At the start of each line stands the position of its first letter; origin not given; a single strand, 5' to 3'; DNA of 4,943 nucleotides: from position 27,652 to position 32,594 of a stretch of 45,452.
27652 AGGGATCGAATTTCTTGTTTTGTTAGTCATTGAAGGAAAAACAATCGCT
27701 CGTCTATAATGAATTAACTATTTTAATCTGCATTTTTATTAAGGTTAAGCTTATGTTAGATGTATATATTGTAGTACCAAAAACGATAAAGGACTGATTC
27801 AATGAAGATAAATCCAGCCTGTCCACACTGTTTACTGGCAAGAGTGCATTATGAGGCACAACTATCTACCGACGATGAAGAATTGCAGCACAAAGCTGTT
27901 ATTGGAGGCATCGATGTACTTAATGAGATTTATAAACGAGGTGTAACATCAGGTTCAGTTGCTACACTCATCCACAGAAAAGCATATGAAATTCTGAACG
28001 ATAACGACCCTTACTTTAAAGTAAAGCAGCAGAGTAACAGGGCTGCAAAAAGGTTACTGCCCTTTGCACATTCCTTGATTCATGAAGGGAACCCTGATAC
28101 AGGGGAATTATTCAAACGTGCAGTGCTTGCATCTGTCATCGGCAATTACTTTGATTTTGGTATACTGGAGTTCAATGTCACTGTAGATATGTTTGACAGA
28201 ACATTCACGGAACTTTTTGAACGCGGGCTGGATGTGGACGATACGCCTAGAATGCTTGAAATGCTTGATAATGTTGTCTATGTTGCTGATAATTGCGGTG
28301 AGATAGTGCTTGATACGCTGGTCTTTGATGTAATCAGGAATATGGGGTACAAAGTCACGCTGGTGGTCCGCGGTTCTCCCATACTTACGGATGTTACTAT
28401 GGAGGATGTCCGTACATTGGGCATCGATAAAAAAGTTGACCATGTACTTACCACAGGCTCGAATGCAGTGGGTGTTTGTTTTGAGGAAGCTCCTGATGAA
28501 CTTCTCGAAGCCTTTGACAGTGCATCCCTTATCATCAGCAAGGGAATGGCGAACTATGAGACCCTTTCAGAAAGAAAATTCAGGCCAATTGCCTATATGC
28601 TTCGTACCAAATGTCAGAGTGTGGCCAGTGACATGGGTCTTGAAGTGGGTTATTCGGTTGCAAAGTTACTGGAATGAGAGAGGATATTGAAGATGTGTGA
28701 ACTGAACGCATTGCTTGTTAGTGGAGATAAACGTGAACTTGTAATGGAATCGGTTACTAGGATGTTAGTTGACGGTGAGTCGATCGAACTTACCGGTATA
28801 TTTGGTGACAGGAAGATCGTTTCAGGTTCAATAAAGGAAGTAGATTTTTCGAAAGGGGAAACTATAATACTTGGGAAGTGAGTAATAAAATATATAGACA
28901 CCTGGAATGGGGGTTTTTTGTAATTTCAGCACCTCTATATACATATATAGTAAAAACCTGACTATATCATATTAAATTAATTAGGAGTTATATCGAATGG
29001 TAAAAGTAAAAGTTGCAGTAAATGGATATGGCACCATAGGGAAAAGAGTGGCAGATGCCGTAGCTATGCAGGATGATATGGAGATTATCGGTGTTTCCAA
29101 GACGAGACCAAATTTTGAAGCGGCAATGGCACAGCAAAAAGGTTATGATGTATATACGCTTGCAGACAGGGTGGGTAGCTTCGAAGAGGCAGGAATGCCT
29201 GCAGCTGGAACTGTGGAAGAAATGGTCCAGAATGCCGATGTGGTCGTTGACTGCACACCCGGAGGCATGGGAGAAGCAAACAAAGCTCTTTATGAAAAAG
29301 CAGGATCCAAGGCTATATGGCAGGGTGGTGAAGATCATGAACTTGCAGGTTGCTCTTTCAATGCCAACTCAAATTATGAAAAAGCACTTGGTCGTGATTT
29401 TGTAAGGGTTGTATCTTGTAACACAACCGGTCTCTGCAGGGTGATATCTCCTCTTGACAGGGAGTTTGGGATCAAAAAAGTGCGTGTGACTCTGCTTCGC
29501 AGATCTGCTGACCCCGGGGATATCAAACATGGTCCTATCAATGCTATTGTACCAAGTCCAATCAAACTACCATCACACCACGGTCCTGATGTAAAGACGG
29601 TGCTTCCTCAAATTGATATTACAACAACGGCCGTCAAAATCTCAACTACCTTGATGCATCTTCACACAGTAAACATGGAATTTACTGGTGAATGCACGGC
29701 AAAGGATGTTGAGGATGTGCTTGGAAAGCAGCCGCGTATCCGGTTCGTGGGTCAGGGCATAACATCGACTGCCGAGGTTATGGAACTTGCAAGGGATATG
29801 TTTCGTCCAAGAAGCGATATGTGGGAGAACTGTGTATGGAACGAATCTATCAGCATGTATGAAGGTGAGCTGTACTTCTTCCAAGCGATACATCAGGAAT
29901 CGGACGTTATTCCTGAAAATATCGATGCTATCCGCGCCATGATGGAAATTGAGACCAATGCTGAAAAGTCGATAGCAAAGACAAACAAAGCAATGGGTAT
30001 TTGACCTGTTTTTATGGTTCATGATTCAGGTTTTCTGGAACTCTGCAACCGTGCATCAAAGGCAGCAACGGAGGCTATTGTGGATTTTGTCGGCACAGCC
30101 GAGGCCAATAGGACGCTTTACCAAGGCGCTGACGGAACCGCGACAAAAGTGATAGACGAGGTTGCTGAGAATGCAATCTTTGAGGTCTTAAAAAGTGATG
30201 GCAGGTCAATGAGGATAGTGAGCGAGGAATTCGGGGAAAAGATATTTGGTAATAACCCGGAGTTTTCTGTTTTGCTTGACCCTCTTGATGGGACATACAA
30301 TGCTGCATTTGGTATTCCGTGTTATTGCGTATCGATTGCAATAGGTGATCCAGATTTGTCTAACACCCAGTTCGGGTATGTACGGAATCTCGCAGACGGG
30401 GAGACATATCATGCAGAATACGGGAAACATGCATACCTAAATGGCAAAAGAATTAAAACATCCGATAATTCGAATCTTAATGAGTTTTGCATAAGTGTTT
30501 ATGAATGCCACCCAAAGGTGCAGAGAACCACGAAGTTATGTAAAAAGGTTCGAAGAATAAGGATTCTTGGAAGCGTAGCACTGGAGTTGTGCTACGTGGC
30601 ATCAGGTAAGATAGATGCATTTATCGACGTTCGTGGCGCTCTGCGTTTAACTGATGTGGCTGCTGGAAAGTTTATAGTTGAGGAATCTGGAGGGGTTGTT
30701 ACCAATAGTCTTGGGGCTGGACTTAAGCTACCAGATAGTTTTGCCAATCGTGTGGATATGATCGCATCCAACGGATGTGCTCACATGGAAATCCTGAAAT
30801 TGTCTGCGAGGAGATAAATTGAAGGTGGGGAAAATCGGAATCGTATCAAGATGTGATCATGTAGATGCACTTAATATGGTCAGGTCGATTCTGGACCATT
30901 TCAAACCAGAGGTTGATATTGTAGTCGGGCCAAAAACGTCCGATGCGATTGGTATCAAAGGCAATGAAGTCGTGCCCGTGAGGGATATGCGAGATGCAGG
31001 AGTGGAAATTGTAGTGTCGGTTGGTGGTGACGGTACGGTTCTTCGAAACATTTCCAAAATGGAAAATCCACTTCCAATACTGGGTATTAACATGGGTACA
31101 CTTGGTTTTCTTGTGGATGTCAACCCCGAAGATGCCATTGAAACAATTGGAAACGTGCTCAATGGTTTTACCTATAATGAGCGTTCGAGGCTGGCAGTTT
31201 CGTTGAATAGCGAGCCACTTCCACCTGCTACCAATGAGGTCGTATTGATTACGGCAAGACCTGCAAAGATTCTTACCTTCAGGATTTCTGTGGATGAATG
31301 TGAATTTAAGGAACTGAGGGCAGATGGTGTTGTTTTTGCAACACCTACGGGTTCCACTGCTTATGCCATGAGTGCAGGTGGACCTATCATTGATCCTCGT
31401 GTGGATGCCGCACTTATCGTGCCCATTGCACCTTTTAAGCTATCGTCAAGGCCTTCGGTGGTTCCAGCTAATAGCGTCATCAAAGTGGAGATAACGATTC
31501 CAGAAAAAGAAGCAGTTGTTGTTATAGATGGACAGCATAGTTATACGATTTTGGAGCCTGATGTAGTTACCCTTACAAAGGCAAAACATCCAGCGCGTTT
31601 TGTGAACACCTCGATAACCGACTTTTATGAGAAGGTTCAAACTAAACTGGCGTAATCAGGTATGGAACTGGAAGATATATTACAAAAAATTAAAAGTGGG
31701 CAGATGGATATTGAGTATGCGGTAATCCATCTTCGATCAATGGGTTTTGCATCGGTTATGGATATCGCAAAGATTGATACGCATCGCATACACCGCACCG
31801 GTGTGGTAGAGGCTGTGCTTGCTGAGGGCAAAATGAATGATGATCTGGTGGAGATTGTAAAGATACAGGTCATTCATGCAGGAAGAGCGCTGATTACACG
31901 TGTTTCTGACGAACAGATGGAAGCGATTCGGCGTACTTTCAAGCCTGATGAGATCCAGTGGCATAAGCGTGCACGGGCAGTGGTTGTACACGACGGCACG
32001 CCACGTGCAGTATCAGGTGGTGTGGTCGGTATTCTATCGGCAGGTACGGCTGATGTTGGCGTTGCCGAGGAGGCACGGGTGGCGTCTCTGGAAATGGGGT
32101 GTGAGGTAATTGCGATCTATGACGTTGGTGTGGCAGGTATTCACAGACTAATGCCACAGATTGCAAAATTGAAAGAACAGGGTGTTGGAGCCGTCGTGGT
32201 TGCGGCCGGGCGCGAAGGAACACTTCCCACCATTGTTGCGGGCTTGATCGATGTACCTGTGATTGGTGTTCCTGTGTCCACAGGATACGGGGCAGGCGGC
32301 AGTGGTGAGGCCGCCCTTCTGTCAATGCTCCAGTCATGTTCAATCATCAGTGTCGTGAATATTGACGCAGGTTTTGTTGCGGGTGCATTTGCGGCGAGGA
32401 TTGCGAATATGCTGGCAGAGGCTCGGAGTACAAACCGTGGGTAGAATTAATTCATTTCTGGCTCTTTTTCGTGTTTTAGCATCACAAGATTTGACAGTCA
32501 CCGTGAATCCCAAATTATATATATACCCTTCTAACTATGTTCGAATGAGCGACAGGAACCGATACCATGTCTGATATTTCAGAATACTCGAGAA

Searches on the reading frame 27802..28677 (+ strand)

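Call 10: search_protein_families(library=pfam, proteins=[window:27802-28677:+], max_evalue=0.001)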
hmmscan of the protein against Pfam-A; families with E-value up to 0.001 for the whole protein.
window:27802-28677:+ (291 aa): 1 family
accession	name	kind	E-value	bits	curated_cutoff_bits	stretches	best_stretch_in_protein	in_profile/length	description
PF01937.24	ARMT1-like_dom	-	4.3e-73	246.7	25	1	4-285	2-310/311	Damage-control phosphatase ARMT1-like domain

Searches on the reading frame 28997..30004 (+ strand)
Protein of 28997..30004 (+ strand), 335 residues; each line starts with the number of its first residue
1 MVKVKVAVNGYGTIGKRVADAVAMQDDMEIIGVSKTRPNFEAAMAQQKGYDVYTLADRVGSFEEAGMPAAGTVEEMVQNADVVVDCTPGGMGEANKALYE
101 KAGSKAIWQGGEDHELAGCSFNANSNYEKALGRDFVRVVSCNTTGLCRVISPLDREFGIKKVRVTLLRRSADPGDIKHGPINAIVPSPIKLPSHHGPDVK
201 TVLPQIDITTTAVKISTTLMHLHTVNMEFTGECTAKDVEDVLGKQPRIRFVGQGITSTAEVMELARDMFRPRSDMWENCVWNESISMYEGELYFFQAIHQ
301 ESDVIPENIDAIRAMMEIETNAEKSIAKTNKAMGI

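Call 10: search_protein_families(library=pfam, proteins=[window:28997-30004:+], max_evalue=0.001)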
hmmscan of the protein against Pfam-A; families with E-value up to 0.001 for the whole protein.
window:28997-30004:+ (335 aa): 5 families
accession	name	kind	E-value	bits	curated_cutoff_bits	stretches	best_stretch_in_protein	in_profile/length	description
PF02800.25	Gp_dh_C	-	1e-25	90.6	24.4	1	146-297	1-157/158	Glyceraldehyde 3-phosphate dehydrogenase, C-terminal domain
PF01113.26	DapB_N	-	1.1e-06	29.2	25.6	1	4-100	1-89/124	Dihydrodipicolinate reductase, N-terminus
PF00044.30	Gp_dh_N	-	1.4e-06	29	31.7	1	4-39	1-36/101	Glyceraldehyde 3-phosphate dehydrogenase, NAD binding domain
PF03435.24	Sacchrp_dh_NADP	-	0.00041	21.1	25.1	0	8-88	3-77/129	Saccharopine dehydrogenase NADP binding domain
PF02826.25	2-Hacid_dh_C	-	0.00049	20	25.1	0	5-51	38-81/178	D-isomer specific 2-hydroxyacid dehydrogenase, NAD binding domain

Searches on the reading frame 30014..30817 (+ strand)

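Call 10: search_protein_families(library=pfam, proteins=[window:30014-30817:+], max_evalue=0.001)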
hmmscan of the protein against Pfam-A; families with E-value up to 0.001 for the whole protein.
window:30014-30817:+ (267 aa): 2 families
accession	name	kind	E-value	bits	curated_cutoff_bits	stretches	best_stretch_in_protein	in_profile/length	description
PF00459.30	Inositol_P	-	1.7e-37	129.8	27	1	17-241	15-247/271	Inositol monophosphatase family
PF00316.25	FBPase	-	6.8e-06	26.3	34.8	1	21-97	43-117/191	Fructose-1-6-bisphosphatase, N-terminal domain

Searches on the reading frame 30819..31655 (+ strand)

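Call 10: search_protein_families(library=pfam, proteins=[window:30819-31655:+], max_evalue=0.001)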
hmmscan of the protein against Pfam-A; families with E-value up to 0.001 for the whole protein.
window:30819-31655:+ (278 aa): 2 families
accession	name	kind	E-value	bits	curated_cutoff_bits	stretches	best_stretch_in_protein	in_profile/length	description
PF20143.4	NAD_kinase_C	-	1.1e-36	125.8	23.7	1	139-263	2-125/126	ATP-NAD kinase C-terminal domain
PF01513.26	NAD_kinase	-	9.2e-16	58.8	25.5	1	43-116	59-128/130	ATP-NAD kinase N-terminal domain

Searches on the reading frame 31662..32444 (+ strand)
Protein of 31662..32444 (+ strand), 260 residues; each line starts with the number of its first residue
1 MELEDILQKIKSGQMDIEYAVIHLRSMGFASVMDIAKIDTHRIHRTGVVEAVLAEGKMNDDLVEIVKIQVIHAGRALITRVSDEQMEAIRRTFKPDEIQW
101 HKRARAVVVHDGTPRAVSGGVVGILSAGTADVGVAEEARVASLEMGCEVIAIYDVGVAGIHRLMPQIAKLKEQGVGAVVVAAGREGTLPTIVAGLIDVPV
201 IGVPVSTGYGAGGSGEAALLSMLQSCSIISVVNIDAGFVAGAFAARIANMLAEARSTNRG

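Call 10: search_protein_families(library=pfam, proteins=[window:31662-32444:+], max_evalue=0.001)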
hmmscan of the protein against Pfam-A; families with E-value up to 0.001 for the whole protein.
window:31662-32444:+ (260 aa): 1 family
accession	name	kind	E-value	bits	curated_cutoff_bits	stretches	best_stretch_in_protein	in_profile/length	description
PF00731.26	AIRC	-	9.6e-15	54.8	30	1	122-250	2-129/148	AIR carboxylase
